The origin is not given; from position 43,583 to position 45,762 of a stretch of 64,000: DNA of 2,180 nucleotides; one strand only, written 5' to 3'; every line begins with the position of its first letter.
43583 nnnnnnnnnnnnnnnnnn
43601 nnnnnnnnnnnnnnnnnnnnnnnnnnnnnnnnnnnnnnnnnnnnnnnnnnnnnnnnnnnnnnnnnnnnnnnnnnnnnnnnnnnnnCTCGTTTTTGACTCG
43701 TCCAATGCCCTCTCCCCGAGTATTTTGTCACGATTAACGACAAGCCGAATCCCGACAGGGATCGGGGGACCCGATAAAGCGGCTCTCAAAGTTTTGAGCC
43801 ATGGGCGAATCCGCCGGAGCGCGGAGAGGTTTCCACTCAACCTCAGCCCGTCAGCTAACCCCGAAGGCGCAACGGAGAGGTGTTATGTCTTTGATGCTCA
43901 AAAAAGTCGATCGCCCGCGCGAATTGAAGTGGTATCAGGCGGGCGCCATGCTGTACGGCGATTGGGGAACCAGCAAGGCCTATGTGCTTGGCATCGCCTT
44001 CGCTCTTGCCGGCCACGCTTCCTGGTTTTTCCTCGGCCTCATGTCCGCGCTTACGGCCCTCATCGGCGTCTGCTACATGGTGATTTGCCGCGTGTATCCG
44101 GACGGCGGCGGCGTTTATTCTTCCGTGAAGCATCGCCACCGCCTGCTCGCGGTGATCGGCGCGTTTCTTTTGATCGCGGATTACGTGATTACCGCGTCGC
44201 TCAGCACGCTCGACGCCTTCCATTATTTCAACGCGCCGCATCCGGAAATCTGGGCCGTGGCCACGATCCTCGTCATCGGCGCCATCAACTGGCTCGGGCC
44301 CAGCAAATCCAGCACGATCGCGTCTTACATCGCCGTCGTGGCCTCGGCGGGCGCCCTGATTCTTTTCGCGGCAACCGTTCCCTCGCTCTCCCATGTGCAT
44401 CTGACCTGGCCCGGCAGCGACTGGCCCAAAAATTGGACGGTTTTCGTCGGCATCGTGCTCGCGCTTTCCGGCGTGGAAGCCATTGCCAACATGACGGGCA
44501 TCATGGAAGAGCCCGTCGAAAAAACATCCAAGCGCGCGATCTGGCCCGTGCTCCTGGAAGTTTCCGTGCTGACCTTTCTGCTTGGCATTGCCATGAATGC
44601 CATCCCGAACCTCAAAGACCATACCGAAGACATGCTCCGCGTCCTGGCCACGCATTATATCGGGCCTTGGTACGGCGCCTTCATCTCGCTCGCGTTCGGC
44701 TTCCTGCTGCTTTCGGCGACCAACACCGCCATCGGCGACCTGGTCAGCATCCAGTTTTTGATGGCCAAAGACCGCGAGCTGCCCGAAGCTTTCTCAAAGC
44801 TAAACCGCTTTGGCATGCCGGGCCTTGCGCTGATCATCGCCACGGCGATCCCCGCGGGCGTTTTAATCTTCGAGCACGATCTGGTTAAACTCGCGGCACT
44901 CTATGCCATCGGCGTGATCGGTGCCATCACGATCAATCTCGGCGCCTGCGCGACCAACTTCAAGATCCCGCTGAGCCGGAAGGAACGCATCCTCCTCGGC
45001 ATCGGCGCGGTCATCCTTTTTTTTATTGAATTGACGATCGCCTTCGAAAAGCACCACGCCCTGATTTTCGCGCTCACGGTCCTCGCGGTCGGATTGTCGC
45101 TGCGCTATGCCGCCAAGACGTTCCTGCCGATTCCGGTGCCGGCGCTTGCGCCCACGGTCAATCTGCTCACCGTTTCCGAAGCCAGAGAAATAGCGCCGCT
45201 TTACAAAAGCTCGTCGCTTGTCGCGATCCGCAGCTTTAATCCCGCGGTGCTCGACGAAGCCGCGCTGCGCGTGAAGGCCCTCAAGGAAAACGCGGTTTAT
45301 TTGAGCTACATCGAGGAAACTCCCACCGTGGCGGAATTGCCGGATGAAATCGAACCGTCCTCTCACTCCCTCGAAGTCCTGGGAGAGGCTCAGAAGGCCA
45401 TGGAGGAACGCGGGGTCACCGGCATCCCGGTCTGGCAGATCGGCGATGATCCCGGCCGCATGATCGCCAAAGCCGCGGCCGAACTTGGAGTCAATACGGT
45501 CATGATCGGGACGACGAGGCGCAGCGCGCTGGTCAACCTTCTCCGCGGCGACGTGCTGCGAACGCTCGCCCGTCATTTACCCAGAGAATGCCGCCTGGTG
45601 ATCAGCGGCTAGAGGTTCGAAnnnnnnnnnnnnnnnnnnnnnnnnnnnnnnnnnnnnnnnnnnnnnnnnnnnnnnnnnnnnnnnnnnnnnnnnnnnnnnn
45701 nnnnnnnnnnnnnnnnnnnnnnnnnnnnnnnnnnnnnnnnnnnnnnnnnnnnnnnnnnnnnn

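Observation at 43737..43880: Second, paralogous c-di-AMP riboswitch whose conserved 3' end contains the kimA2 Shine-Dalgarno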

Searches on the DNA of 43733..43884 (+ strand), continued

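Call 63: search_with_rna_model(model_id=R1, sources=[L201, L203, L204], max_evalue=1, show_alignments=2)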
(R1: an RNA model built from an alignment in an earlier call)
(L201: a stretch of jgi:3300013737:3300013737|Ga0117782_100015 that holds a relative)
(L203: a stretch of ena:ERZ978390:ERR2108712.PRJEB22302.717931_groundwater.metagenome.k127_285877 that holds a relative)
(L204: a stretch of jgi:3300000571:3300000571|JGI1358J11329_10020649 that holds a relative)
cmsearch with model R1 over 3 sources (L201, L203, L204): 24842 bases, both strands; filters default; matches with E-value up to 1: 1.
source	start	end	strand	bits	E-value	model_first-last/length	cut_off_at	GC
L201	4371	4500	+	57.7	7.5e-16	1-152/152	no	0.62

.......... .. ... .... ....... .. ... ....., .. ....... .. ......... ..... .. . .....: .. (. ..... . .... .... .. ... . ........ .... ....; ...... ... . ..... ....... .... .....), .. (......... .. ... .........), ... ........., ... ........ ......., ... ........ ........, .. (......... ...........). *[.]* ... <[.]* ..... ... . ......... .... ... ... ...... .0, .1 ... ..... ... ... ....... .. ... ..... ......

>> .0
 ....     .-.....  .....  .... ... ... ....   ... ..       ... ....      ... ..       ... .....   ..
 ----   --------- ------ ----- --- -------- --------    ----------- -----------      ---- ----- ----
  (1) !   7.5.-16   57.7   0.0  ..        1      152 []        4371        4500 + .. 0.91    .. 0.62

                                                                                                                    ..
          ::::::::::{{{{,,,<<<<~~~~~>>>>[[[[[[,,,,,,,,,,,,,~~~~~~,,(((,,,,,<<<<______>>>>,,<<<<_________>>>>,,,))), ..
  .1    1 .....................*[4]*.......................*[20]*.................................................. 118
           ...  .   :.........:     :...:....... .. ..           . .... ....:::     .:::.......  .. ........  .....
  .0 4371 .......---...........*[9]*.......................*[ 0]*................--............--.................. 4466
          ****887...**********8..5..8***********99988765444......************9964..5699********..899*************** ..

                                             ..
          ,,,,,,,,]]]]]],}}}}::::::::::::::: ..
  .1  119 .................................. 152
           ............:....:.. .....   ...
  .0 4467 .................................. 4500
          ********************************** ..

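Call 70: search_with_rna_model(model_id=R1, sources=[L205, L206, L207, L208], max_evalue=1)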
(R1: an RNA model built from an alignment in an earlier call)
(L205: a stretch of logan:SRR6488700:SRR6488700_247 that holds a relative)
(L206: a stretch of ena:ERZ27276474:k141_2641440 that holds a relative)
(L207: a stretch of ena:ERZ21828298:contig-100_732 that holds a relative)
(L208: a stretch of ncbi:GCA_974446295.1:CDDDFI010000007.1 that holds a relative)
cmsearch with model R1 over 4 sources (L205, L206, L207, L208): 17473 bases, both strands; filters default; matches with E-value up to 1: 0.
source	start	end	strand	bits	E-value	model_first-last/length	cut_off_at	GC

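Call 81: search_with_rna_model(model_id=R1, sources=[L209, L210, L211], max_evalue=1)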
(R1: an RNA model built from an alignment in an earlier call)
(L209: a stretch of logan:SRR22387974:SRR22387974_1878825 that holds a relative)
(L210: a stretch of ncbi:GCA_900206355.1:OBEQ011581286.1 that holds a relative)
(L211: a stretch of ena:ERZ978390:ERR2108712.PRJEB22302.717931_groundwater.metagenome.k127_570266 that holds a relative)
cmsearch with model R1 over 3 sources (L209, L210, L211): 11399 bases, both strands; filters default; matches with E-value up to 1: 3.
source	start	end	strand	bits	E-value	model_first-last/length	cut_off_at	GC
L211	2151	2342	+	80.9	5.1e-23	1-152/152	no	0.52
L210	537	686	+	61.2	3.1e-17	1-152/152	no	0.54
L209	1007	1139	+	55.9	1.2e-15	1-152/152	no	0.56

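Call 87: search_with_rna_model(model_id=R1, sources=[window, L201, L209, L210, L211, L021, L027, L008, L072, L078, L079], max_evalue=0.0001, make_alignment=true)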
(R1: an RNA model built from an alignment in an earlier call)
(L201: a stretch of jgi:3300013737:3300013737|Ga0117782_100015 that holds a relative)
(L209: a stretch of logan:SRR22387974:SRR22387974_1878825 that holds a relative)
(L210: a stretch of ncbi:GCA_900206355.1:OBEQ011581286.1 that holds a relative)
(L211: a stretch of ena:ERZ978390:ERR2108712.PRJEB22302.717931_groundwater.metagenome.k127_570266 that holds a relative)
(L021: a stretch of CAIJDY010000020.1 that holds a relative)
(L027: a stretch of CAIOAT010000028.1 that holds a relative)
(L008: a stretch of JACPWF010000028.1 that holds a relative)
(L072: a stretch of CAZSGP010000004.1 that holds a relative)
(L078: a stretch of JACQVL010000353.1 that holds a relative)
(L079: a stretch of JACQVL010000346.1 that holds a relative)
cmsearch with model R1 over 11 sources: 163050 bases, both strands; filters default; matches with E-value up to 0.0001: 12.
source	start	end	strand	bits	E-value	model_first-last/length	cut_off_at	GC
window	43733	43884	+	203.9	4.2e-58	1-152/152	no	0.59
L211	2151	2342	+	80.9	7.3e-22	1-152/152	no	0.52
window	40511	40699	+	77.3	8.2e-21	1-152/152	no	0.56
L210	537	686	+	61.2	4.5e-16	1-152/152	no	0.54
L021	1599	1725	+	58.3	3.2e-15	1-152/152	no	0.55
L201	4371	4500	+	57.7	4.9e-15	1-152/152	no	0.62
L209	1007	1139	+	55.9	1.7e-14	1-152/152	no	0.56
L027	5776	5925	+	55.6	2.1e-14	1-152/152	no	0.55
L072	1039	1215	+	35.2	2.1e-08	1-152/152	no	0.54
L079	5706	5871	+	34.8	2.7e-08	1-152/152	no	0.65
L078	5739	5903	+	26.6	7.1e-06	1-152/152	no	0.65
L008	4637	4781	+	26.5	7.5e-06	1-152/152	no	0.6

Alignment A7: 12 matches aligned to the model, 316 columns, each read 5' to 3' on its own strand. Consensus structure (alignment columns), stored with it:
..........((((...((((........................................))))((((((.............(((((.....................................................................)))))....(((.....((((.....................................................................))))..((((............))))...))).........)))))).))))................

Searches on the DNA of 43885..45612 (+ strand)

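Call 83: search_rna_families(sources=[L201, L209, L210, L211, L021, L027], threshold=gathering)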
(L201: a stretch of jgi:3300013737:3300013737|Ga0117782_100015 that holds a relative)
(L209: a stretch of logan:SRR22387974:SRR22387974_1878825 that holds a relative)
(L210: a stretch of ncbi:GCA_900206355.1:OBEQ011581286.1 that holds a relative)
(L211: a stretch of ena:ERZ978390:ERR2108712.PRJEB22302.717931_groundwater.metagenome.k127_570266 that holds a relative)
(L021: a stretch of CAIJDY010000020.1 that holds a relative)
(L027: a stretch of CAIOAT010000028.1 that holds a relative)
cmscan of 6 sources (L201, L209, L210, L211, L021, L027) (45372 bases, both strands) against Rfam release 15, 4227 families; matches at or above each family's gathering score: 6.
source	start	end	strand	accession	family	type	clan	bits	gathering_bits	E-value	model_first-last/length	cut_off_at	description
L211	2151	2342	+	RF00379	c-di-AMP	Cis-reg; riboswitch;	-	82.8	38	6.7e-18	1-134/134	no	c-di-AMP riboswitch aptamer (ydaO/yuaA leader)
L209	1001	1142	+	RF00379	c-di-AMP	Cis-reg; riboswitch;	-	79.3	38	6.1e-17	1-134/134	no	c-di-AMP riboswitch aptamer (ydaO/yuaA leader)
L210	537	688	+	RF00379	c-di-AMP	Cis-reg; riboswitch;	-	76.2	38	4.4e-16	1-134/134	no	c-di-AMP riboswitch aptamer (ydaO/yuaA leader)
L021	1595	1727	+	RF00379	c-di-AMP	Cis-reg; riboswitch;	-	71.6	38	9e-15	1-134/134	no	c-di-AMP riboswitch aptamer (ydaO/yuaA leader)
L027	5776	5925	+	RF00379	c-di-AMP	Cis-reg; riboswitch;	-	67.8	38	1e-13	1-134/134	no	c-di-AMP riboswitch aptamer (ydaO/yuaA leader)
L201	4368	4500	+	RF00379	c-di-AMP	Cis-reg; riboswitch;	-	63.4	38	1.6e-12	1-134/134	no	c-di-AMP riboswitch aptamer (ydaO/yuaA leader)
